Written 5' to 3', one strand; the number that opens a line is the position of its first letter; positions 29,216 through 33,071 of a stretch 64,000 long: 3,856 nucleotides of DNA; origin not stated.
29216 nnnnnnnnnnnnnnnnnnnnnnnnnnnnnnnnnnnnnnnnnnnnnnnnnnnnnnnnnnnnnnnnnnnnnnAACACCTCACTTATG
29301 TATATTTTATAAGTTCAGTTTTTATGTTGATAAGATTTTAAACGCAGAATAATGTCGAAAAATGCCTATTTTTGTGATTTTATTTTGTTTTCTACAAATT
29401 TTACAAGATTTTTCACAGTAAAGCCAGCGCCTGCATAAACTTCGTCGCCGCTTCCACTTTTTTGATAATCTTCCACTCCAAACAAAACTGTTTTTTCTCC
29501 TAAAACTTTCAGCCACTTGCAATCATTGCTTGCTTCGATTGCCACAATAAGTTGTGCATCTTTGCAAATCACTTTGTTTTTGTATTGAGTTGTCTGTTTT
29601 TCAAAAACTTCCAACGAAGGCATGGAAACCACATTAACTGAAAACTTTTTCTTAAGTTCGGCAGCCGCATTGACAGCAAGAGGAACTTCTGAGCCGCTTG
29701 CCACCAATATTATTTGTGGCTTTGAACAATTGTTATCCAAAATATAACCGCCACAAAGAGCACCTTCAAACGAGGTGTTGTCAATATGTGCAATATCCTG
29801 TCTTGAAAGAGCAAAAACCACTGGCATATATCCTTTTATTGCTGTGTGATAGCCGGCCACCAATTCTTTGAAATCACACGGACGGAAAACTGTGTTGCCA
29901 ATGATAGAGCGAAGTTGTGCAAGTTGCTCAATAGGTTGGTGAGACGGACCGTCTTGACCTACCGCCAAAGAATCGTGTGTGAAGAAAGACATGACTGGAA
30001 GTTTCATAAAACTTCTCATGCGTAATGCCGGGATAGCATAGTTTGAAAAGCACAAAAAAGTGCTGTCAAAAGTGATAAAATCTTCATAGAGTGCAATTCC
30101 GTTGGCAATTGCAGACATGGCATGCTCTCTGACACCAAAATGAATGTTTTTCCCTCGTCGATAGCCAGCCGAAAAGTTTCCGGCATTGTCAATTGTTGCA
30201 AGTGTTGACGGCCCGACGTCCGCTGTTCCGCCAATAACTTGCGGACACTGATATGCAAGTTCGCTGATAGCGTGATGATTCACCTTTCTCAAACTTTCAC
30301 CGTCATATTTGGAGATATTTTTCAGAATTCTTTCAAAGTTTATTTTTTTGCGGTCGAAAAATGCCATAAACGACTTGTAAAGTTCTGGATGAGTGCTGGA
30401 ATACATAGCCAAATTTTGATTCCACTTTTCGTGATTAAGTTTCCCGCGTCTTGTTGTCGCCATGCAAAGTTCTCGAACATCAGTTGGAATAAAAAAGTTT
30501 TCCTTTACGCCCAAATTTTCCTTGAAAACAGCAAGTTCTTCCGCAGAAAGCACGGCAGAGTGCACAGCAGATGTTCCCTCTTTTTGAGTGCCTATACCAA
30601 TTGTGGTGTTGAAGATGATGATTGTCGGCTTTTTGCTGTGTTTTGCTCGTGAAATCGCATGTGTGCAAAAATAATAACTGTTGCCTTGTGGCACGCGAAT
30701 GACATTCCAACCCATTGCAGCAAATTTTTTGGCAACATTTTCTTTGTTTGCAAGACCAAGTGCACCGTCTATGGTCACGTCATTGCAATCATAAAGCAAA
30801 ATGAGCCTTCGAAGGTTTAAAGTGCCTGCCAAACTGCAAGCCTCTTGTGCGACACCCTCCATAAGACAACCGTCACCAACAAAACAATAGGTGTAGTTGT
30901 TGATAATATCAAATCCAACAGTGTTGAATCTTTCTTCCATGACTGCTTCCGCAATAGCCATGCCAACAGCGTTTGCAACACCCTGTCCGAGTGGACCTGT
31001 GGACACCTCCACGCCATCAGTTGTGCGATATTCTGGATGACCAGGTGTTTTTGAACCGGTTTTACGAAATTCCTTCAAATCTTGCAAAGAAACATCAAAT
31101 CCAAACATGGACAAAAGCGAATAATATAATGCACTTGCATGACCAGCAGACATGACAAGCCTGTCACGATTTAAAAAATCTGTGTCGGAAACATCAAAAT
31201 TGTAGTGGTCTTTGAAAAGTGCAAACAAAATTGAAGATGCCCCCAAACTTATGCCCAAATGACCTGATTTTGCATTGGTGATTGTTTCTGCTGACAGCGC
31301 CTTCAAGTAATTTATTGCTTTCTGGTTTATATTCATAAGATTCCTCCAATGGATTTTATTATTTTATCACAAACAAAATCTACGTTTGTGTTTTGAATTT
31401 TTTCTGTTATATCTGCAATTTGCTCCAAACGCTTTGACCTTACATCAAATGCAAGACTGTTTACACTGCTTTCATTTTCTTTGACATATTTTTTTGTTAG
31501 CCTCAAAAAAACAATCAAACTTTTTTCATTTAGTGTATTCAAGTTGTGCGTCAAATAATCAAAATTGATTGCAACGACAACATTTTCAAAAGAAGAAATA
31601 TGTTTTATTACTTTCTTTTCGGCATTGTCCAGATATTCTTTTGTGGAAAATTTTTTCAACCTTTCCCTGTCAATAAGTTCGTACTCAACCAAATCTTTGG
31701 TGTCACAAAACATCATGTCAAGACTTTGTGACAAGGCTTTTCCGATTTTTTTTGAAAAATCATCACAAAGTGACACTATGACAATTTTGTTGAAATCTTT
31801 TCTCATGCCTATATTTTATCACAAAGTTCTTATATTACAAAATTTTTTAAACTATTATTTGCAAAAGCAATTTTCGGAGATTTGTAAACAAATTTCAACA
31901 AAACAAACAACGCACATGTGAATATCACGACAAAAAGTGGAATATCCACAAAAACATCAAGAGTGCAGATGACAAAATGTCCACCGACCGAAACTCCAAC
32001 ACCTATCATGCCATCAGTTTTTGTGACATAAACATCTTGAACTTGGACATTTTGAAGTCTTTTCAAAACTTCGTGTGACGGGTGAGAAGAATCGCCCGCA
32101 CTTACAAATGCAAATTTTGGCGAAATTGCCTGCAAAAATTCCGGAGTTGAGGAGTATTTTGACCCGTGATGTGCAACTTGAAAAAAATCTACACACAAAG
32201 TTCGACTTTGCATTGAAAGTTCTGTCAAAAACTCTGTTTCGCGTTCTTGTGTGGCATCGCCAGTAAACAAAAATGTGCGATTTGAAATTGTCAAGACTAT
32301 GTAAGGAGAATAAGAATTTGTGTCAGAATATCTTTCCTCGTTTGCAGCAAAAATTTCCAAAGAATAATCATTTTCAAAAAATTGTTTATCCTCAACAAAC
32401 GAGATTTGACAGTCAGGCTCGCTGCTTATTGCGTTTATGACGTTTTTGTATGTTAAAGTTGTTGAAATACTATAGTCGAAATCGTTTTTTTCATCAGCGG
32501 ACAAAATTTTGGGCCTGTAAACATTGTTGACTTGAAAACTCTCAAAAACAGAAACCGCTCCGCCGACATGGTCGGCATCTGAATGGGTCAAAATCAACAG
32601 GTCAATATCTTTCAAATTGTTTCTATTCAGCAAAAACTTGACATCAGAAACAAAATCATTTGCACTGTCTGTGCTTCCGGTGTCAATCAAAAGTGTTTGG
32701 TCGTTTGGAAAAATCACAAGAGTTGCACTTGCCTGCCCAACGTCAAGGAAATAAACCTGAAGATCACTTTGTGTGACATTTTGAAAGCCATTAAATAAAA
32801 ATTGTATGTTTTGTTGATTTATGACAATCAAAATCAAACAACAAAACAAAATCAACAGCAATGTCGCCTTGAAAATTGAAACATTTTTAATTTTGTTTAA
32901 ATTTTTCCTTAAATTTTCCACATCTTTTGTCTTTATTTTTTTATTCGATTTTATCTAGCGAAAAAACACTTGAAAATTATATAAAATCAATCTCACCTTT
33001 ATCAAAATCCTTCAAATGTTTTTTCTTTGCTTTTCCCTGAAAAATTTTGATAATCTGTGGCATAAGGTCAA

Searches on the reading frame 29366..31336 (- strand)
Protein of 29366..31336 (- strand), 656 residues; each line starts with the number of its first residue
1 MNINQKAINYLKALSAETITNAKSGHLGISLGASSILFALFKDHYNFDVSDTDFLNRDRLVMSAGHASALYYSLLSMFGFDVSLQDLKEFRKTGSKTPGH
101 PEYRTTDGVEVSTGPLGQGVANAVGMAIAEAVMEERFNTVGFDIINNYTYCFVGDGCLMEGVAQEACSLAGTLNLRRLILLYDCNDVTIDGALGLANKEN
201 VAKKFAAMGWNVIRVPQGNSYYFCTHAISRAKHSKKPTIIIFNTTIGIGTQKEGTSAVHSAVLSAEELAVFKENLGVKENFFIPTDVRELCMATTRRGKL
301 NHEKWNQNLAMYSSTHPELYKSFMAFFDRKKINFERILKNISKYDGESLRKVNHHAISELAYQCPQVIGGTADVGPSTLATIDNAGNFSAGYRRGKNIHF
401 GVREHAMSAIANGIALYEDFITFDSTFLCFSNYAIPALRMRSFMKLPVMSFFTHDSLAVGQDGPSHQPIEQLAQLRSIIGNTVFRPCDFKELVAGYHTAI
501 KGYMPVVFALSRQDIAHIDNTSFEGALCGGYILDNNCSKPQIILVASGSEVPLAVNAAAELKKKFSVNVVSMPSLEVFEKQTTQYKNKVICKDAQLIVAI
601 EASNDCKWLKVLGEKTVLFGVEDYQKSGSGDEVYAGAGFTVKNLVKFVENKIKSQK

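Call 77: search_protein_families(library=pfam, proteins=[window:29366-31336:-], max_evalue=0.0001)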
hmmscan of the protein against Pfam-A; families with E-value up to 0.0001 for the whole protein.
window:29366-31336:- (656 aa): 5 families
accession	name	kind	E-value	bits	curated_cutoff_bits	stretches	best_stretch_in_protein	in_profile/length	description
PF00456.26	Transketolase_N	-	8.5e-111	370.6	22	1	4-326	2-328/334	Transketolase, thiamine diphosphate binding domain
PF02779.29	Transket_pyr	-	9.9e-41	139.7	27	1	349-515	5-172/174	Transketolase, pyrimidine binding domain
PF22613.1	Transketolase_C_1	-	2.5e-27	95.8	27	1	529-640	1-113/113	Transketolase-like TK C-terminal domain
PF02780.25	Transketolase_C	-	7.2e-10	39.3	25.9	1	537-643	7-123/124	Transketolase, C-terminal domain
PF13292.11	DXP_synthase_N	-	7.9e-06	25.8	21.2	1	21-195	34-181/274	1-deoxy-D-xylulose-5-phosphate synthase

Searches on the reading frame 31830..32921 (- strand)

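Call 77: search_protein_families(library=pfam, proteins=[window:31830-32921:-], max_evalue=0.0001)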
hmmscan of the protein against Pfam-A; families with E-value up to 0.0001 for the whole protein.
window:31830-32921:- (363 aa): 3 families
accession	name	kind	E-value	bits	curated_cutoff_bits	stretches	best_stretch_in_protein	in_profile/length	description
PF00753.33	Lactamase_B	-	2.8e-22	80.1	22.7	1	60-276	2-195/196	Metallo-beta-lactamase superfamily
PF12706.13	Lactamase_B_2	-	3e-06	27.4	27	1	77-224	3-144/200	Beta-lactamase superfamily domain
PF16661.11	Lactamase_B_6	-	4.9e-06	26.5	27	1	74-140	6-70/193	Metallo-beta-lactamase superfamily domain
